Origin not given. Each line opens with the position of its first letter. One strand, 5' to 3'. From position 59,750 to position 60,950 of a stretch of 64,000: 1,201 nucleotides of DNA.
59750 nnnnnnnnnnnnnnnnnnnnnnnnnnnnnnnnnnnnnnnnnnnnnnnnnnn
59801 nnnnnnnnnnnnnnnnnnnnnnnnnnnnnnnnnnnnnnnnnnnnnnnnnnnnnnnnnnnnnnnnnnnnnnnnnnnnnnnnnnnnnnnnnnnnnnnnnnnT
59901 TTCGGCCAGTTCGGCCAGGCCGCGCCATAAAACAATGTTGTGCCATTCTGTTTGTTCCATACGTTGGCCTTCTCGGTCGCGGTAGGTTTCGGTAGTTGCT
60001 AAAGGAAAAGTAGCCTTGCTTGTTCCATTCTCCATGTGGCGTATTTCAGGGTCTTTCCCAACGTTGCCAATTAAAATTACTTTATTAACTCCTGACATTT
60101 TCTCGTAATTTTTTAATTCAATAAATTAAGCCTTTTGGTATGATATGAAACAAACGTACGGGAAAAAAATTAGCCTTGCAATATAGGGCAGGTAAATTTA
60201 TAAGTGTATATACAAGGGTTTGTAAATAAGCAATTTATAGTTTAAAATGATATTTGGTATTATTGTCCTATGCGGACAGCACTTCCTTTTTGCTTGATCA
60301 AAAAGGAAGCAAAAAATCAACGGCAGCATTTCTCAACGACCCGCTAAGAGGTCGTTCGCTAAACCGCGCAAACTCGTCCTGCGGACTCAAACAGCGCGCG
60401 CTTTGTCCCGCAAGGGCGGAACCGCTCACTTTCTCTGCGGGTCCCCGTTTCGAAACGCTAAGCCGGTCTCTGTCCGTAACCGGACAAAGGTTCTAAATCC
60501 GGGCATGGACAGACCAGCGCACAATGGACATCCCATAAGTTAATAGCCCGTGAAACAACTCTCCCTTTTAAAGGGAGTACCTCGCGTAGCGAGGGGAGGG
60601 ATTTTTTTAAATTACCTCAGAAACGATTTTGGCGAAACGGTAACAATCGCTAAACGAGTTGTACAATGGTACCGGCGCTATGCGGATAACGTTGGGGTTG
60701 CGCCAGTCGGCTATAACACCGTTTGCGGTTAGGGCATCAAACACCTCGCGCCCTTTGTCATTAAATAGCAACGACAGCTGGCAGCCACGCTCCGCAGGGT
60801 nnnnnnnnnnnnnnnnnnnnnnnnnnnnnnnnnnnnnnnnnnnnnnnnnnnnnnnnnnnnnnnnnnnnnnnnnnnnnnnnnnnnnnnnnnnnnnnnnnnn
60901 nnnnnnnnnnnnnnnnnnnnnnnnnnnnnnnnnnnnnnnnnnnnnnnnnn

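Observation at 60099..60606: ~500-nt ORF-free, hairpin-dense region between kynU and ssb: candidate structured ncRNA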

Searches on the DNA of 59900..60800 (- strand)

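Call 4: search_rna_families(source=window, start=59900, end=60800, threshold=evalue, max_evalue=10, show_alignments=3)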
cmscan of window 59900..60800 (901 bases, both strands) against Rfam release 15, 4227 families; matches with E-value up to 10: 10.
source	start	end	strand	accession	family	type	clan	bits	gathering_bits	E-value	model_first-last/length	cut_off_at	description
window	60190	60285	+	RF04323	Pestivirus-3UTR-SLIV-SLII-BVDV-1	Gene; sRNA;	CL00151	24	90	2.5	1-128/128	no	Pestivirus 3' UTR SLIV and SLII bovine viral diarrhea virus (BVDV-1)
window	60248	60304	-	RF01604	plasmodium_snoR28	Gene; snRNA; snoRNA; CD-box;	-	18.3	63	8.9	1-78/78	no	small nucleolar RNA snoR28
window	60099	60186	+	RF00401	SNORA20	Gene; snRNA; snoRNA; HACA-box;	CL00030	18.1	60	4.4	1-128/128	no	Small nucleolar RNA SNORA20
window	60098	60166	-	RF04278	MIR4372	Gene; miRNA;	CL00145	17.2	100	6.1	24-100/123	no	MIR4372 microRNA precursor family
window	60244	60294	+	RF03029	RT-8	Gene; sRNA;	-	16.4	87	8.2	1-92/92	no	RT-8 RNA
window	60198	60335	-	RF03098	RAGATH-22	Gene; sRNA;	-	16.3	120.3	2.2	1-166/166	no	RAGATH-22 RNA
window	60281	60310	+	RF04239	mir-4679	Gene; miRNA;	-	16.1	88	7.1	1-75/75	no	mir-4679 microRNA precursor family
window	60281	60310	-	RF04239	mir-4679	Gene; miRNA;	-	16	88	7.2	1-75/75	no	mir-4679 microRNA precursor family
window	59955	60114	+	RF02189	ST7-OT4_3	Gene; lncRNA;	-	11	50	5.8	148-302/302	no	ST7 overlapping transcript 4 conserved region 3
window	60092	60200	+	RF01766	cspA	Cis-reg; thermoregulator;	-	10.5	78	4.3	74-188/428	no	cspA thermoregulator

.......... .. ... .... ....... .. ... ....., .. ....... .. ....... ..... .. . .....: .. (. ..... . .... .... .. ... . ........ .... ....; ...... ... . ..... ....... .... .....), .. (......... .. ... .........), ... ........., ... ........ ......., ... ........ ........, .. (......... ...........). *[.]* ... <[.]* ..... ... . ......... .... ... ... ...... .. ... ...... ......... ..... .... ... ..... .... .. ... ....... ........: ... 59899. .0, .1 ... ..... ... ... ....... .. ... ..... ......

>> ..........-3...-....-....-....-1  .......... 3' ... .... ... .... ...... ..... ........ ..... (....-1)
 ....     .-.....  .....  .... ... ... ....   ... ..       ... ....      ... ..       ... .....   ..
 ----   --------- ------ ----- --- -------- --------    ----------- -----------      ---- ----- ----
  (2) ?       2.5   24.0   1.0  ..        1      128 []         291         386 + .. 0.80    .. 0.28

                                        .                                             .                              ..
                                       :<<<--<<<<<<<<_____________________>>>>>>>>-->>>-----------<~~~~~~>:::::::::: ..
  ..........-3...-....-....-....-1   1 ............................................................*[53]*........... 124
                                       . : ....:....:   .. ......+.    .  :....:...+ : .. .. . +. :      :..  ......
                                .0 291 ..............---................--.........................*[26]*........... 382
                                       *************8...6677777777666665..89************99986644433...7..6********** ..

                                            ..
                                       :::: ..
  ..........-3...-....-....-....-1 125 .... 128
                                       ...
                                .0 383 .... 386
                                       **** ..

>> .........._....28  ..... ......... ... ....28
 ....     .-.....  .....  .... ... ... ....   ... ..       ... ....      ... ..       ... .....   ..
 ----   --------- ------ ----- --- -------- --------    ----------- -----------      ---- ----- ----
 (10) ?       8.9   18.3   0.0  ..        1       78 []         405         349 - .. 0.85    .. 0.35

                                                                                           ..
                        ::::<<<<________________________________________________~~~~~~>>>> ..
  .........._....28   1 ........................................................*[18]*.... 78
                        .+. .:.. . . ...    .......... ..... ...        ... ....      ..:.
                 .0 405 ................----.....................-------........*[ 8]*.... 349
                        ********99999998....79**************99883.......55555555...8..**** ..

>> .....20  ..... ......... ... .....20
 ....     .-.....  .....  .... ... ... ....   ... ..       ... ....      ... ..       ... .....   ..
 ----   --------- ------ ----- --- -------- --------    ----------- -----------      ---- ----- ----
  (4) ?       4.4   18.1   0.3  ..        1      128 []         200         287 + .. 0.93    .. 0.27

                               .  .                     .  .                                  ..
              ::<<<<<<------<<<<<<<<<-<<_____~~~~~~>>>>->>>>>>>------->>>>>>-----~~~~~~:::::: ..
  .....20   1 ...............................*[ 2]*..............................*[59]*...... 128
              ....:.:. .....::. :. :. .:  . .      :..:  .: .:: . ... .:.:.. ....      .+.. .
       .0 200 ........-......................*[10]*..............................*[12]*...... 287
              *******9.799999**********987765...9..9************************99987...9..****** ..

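Call 47: build_rna_model(alignment_id=A6)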
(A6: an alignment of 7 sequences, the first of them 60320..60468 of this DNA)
Model R1 built from alignment A6 (7 sequences, 152 columns); structure: RNAalifold consensus.
model positions 147; base pairs 43; branch points 0; effective number of sequences 0.87; information 0.59 bits per position. Calibrated on 0.2 Mb of random sequence (short: E-values are rough).
structure used (alignment columns):
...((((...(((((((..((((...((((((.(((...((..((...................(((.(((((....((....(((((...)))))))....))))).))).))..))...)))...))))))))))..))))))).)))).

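Call 48: search_with_rna_model(model_id=R1, sources=[window, L001, L002, L003, L004, L005, L006, L007, L008, L009, L010, L011, L012, L013, L014, L015, L016, L017, L018, L019, L020, L021, L022, L023, L024, L025, L026, L027, L028, L029, L030, L031, L032, L033, L034, L035, L036, L037, L038, L039, L040, L041, L042, L043, L044, L045, L046, L047, L048, L049, L050, L051, L052, L053, L054, L055, L056, L057, L058, L059, L060, L061, L062, L063, L064, L065, L066, L067, L068, L069, L070, L071, L072, L073, L074, L075, L076, L077, L078, L079, L080, L081, L082, L083, L084, L085, L105, L106, L107, L108, L109], max_evalue=10)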
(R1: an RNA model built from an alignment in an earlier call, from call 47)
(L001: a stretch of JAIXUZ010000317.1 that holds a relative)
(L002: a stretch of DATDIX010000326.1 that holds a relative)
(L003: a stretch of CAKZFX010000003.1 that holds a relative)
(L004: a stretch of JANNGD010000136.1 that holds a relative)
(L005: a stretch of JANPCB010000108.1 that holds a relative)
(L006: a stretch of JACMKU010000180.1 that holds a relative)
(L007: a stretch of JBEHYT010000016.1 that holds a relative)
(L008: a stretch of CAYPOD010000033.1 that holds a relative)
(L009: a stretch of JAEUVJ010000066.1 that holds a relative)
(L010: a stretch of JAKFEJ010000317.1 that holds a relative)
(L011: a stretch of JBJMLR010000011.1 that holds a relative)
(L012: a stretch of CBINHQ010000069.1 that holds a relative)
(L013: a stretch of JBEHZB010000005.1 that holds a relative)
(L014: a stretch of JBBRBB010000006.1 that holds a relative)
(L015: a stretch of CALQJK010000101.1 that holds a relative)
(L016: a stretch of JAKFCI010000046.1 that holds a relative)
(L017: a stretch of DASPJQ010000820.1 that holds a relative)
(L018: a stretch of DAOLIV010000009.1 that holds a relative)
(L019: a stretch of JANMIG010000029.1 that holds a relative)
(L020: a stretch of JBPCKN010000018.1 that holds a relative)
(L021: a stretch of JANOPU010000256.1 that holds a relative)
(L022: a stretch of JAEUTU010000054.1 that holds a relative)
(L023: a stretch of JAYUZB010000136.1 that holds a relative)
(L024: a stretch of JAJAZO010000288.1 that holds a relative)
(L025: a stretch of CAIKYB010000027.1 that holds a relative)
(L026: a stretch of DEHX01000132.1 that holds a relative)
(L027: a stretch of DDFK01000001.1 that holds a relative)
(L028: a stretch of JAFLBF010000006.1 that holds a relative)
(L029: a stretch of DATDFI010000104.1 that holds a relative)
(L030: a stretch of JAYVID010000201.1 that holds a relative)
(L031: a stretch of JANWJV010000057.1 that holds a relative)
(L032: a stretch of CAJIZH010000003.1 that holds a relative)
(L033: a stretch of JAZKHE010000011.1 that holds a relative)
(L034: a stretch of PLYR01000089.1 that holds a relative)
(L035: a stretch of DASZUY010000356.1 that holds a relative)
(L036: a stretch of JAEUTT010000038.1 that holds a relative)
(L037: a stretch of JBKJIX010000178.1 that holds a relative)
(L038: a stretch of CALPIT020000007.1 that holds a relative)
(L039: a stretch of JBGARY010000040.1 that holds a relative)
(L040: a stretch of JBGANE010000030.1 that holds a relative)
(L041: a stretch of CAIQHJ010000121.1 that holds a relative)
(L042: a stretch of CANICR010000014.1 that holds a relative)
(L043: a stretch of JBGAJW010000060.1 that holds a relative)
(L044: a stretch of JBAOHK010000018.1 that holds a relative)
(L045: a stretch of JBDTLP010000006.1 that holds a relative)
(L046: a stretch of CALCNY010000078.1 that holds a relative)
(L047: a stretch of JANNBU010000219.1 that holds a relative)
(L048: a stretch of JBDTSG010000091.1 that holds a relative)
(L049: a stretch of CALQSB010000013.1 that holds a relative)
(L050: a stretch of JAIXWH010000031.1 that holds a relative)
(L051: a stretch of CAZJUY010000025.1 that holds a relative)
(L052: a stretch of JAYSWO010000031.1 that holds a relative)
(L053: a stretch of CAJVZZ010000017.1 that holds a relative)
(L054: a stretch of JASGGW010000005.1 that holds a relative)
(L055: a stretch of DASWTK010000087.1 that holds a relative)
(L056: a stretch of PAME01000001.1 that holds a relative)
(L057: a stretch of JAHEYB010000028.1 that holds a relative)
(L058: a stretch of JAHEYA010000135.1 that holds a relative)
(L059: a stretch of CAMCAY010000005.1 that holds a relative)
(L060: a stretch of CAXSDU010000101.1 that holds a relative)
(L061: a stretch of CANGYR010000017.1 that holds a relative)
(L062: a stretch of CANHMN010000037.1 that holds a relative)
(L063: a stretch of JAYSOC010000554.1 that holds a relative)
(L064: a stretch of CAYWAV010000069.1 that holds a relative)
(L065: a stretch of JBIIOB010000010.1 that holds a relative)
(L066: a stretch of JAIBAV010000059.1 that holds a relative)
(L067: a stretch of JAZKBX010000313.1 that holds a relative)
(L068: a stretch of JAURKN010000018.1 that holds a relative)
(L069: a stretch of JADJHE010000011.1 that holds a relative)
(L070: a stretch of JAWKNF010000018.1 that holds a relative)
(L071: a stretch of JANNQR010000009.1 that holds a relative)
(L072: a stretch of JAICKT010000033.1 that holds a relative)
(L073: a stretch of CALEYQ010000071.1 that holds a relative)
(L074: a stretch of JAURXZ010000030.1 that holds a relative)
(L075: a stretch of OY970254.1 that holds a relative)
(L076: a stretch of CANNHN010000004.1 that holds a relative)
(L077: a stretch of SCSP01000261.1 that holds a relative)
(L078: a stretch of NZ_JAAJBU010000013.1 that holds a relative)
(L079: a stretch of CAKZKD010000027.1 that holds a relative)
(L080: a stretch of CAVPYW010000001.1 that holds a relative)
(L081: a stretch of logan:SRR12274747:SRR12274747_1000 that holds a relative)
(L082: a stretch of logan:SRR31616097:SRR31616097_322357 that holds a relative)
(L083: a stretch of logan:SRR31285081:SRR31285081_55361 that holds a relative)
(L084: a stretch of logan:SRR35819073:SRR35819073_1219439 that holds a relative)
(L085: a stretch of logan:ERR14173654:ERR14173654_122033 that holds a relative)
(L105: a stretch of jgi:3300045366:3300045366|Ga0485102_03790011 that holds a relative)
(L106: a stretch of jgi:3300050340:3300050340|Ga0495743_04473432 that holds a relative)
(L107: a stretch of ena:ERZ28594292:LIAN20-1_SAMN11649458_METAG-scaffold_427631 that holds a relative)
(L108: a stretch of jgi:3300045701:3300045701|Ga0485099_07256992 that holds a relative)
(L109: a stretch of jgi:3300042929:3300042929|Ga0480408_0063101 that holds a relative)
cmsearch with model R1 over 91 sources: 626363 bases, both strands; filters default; matches with E-value up to 10: 9.
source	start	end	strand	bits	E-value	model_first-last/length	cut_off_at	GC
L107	236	382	-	178.5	4.9e-38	1-147/147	no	0.6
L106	782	928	-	174.5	4e-37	1-147/147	no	0.6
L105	3860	4011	-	168.3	1.1e-35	1-147/147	no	0.58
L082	552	687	+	163.8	1.1e-34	1-147/147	no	0.52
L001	1634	1769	+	162.2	2.6e-34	1-147/147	no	0.51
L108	1642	1777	-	159.3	1.2e-33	1-147/147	no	0.5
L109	1496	1631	-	159.3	1.2e-33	1-147/147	no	0.5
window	60320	60468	-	150.7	1.1e-31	1-147/147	no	0.6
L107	234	380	+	14.5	1.7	1-147/147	no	0.6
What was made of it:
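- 60321..60468 (-): Core rod of ~150 nt, with helices P2-P12. It includes an optional side arm (60405-60423) and a tip hairpin (60376-60386). CM R1 scores 150.7 bits here (call 48).
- Tried and rejected: CM search of 80 Chitinophagaceae or Flavobacteriales kynU loci found no copies (call 48).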

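Call 54: search_rna_families(sources=[L106, L107, L109], threshold=evalue, max_evalue=10)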
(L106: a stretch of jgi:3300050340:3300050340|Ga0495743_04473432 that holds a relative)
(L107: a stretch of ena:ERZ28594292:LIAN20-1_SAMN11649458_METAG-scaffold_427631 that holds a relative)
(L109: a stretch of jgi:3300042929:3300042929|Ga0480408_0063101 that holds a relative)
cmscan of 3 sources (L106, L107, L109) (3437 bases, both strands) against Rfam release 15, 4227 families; matches with E-value up to 10: 26.
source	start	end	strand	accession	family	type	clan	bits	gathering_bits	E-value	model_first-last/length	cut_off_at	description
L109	1231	1308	-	RF02644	Spy490380c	Gene; sRNA;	-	29.4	65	0.77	1-96/96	no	S. pyogenes small RNA Spy490380c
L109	1234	1335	-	RF01859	Phe_leader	Cis-reg; leader;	-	28.6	55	0.064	1-125/125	no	Phenylalanine leader peptide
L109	1178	1268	+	RF01772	rnk_pseudo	Cis-reg; leader;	-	27.3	55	0.095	1-108/108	no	Pseudomonas rnk leader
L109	1235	1308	-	RF02837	anti-hemB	Gene; sRNA;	-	25.9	49.5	0.004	1-81/81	no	Burkholderia RNA 7 (anti-hemB)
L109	1205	1283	+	RF01770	rimP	Cis-reg; leader;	-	25.9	47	0.32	1-102/102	no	Gammaprotebacteria rimP leader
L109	1235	1287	-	RF00506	Thr_leader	Cis-reg; leader;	-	25.1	55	0.11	1-118/118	no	Threonine operon leader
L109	1229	1290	-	RF01770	rimP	Cis-reg; leader;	-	24.9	47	0.51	1-102/102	no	Gammaprotebacteria rimP leader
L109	1191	1261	+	RF02236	asX2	Gene; sRNA;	-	24.8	70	0.079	1-87/87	no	Xanthomonas sRNA asX2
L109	1241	1337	-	RF02236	asX2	Gene; sRNA;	-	24.3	70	0.1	1-87/87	no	Xanthomonas sRNA asX2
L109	1191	1268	+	RF01859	Phe_leader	Cis-reg; leader;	-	24.3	55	0.56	1-125/125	no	Phenylalanine leader peptide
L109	1220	1310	-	RF02621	BSnc120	Gene; sRNA;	-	24.2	114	0.023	1-88/88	no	Brucella sRNA 120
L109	1237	1265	-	RF01791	F6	Gene; sRNA;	-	23.6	46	0.46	1-57/57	no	F6 TB sRNA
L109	1237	1265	+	RF01791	F6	Gene; sRNA;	-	23.6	46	0.47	1-57/57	no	F6 TB sRNA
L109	1442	1512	+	RF02869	ncS025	Gene; sRNA;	-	22.7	46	0.55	1-85/85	no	Burkholderia sRNA 25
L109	1240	1348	-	RF00195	RsmY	Gene; sRNA;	CL00106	22.6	57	0.013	1-121/121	no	RsmY RNA family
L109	1184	1328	+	RF01794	sok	Gene; antitoxin;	-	22.6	59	0.036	1-157/157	no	sok antitoxin (CssrC)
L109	1232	1346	+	RF02900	AaHKsRNA82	Gene; sRNA;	-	22.1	51.4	4.4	1-81/81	no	Aggregatibacter sRNA 82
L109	1230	1312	-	RF02075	STnc230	Gene; sRNA;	-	22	50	5.5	1-83/83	no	Enterobacterial sRNA STnc230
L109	1237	1289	+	RF00238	ctRNA_pND324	Gene; antisense;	-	21.5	45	7.7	1-86/86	no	ctRNA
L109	1236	1280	+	RF02589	Spy779816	Gene; sRNA;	-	21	67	3.9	1-88/88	no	S. pyogenes small RNA 779816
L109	1236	1324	-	RF00512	Leu_leader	Cis-reg; leader;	-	20.8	50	0.45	1-148/148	no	Leucine operon leader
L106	606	661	-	RF00103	mir-1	Gene; miRNA;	-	20.6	45.6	0.72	1-79/79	no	mir-1 microRNA precursor family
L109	1231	1322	-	RF01772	rnk_pseudo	Cis-reg; leader;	-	19.7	55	4.5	1-108/108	no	Pseudomonas rnk leader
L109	1156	1265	+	RF04180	BTnc231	Gene; sRNA;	-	19.2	80.4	0.95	1-154/154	no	Bacteroides sRNA BTnc231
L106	557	700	-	RF00516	ylbH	Cis-reg; leader;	-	15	50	6.6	1-122/122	no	ylbH leader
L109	817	862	+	RF01768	flavi_FSE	Cis-reg; frameshift_element;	-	14.2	43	7.8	1-62/62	no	ribosomal frameshift site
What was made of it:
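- On Any Rfam 15 family (RNase P, tmRNA, 6S, SRP, HEARO, riboswitches, ribozymes, Bacteroidetes motifs): A permissive scan of 59900-60800, and of L106, L107 and L109, gave only noise on S (E at least 0.5, scores far below gathering) (calls 4, 54).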

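Call 65: search_with_rna_model(model_id=R1, sources=[L110, L111], max_evalue=10, filters=off)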
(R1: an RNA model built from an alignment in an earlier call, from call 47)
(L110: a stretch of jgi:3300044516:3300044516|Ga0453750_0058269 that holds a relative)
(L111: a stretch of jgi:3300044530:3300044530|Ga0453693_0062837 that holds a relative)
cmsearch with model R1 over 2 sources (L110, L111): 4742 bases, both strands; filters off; matches with E-value up to 10: 43.
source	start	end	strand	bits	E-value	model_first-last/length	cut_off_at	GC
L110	2109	2263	-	135.1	3.2e-30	1-147/147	no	0.57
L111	1377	1510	-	5.6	1.4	1-147/147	no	0.47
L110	352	385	+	4.8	2.2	1-147/147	no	0.5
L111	2064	2117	-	4.8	2.2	1-147/147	no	0.65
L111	723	747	-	4.8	2.2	1-147/147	no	0.72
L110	1057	1082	+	4.7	2.3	1-147/147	no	0.5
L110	167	183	-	4.3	2.7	1-147/147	no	0.65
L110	1132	1274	-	4.2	3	1-147/147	no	0.48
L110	1707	1732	+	4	3.2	1-147/147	no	0.58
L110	2190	2223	+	4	3.3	1-147/147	no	0.68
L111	2033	2058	-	4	3.4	1-147/147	no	0.62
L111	2022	2077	+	3.8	3.7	1-147/147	no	0.62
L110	1685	1731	-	3.7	3.9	1-147/147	no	0.62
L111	1425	1439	+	3.7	3.9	1-147/147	no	0.6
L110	45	96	-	3.6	4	1-147/147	no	0.5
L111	876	925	-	3.6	4.1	1-147/147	no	0.44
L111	1978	2016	-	3.4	4.5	1-147/147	no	0.46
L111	776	793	-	3.4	4.6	1-147/147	no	0.44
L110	1075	1121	-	3.3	4.7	1-147/147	no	0.43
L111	494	582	-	3.3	4.7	1-147/147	no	0.57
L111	1228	1284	-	3.3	4.7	1-147/147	no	0.42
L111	696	730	+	3.2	5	1-147/147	no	0.63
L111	2170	2218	+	3.2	5.1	1-147/147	no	0.18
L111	1068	1109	-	3.1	5.3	1-147/147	no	0.57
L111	1047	1077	+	3.1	5.3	1-147/147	no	0.48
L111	1172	1198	-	3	5.4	1-147/147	no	0.63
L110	1520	1650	+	3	5.7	1-147/147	no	0.44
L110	1416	1440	-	2.9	5.9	1-147/147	no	0.56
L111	2179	2215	-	2.8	6.1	1-147/147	no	0.19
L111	1447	1489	+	2.8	6.3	1-147/147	no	0.58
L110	1542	1575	-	2.7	6.7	1-147/147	no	0.5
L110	19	157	+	2.6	6.8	1-147/147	no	0.42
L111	1885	1899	-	2.5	7.1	1-147/147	no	0.73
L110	847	887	-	2.4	7.6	1-147/147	no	0.56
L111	1860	1897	+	2.4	7.7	1-147/147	no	0.5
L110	1384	1401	-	2.4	7.8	1-147/147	no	0.5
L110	165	181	+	2.2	8.4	1-147/147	no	0.76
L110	1665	1695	+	2.2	8.4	1-147/147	no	0.58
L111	304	321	+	2.1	8.8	1-147/147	no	0.39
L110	1864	1903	+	2.1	9.2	1-147/147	no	0.38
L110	1828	1871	-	2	9.5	1-147/147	no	0.5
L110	1382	1399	+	1.9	9.9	1-147/147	no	0.56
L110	356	389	-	1.9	10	1-147/147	no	0.44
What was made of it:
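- It is inverted in L110 (135 bits, call 65).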
